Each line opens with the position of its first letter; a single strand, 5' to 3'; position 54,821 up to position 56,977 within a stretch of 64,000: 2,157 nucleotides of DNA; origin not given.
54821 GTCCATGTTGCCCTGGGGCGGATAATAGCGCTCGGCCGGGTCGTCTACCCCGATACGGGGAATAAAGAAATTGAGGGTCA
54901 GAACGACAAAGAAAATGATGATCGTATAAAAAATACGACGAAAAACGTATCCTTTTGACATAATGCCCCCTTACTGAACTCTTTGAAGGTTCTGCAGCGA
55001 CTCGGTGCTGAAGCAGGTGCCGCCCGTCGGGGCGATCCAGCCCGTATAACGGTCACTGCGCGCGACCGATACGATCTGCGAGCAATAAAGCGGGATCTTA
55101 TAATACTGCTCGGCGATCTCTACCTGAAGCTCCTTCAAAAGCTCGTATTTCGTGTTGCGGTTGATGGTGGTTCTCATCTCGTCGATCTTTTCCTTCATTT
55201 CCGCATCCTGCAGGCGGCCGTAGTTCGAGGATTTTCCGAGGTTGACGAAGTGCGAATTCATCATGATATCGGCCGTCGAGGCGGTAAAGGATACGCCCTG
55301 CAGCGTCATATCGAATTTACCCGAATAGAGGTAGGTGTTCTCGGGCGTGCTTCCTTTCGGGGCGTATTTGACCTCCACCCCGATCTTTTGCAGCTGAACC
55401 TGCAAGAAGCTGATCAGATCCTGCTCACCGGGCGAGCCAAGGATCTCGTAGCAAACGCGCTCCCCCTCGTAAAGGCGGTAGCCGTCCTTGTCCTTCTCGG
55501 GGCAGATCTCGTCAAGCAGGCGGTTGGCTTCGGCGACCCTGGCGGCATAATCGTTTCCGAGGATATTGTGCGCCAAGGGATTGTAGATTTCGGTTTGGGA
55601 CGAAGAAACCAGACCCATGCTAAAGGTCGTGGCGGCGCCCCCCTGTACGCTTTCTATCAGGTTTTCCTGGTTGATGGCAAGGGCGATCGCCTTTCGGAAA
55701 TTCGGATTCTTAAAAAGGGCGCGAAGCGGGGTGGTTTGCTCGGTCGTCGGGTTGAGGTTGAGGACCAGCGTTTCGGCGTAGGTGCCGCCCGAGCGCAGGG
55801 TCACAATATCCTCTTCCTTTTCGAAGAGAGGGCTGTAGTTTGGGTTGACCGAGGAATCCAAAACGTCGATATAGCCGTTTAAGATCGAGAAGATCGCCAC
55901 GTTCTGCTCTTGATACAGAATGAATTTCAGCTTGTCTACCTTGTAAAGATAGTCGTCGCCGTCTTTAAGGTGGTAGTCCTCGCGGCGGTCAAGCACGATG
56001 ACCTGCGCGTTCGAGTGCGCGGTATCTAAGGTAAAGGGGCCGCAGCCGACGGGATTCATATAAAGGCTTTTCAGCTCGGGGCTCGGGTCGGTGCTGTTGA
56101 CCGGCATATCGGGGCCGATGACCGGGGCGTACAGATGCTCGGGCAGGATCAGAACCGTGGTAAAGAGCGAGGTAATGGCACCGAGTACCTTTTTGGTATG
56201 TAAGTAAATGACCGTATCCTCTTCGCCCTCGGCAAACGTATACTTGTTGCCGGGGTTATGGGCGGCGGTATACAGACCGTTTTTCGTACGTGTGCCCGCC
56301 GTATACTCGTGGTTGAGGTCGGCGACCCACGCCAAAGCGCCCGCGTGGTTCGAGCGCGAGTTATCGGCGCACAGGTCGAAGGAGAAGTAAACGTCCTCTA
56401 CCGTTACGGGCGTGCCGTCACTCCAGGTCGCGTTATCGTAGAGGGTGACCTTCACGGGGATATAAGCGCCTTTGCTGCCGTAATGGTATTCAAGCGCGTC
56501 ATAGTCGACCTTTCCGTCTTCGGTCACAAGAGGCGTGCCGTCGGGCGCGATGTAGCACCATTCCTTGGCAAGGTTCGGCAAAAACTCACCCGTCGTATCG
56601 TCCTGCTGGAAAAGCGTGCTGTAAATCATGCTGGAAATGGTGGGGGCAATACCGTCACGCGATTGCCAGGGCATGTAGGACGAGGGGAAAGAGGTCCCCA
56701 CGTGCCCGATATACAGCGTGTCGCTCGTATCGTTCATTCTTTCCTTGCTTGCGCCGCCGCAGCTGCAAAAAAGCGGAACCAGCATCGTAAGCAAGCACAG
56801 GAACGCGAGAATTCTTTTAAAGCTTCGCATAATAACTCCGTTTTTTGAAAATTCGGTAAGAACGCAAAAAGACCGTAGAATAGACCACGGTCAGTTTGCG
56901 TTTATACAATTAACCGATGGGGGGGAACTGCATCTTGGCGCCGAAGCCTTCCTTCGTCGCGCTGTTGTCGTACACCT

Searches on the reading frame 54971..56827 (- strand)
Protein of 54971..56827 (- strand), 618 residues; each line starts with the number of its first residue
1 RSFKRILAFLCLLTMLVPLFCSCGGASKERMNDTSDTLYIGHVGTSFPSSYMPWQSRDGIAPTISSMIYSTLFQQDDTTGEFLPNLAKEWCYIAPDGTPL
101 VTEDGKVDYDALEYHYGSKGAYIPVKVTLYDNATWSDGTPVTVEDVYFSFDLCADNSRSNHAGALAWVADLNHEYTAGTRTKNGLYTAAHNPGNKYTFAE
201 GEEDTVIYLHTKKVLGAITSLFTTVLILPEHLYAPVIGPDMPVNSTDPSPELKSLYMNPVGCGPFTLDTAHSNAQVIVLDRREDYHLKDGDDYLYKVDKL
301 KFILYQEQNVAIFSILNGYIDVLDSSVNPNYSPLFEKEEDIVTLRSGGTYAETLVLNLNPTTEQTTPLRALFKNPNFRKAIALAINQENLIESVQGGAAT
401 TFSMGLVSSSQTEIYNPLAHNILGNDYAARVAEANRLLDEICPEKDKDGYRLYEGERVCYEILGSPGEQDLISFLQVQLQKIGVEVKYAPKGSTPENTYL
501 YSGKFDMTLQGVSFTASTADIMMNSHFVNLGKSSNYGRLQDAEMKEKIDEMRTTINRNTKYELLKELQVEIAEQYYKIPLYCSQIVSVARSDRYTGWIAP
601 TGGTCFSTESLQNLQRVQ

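Call 63: search_protein_families(library=pfam, proteins=[window:54971-56827:-], max_evalue=0.00001)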
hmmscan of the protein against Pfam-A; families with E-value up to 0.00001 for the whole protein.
window:54971-56827:- (618 aa): 1 family
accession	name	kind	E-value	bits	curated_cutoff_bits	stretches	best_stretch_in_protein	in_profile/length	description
PF00496.27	SBP_bac_5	-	1.6e-43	149.7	32.4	1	126-527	20-361/368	Bacterial extracellular solute-binding proteins, family 5 Middle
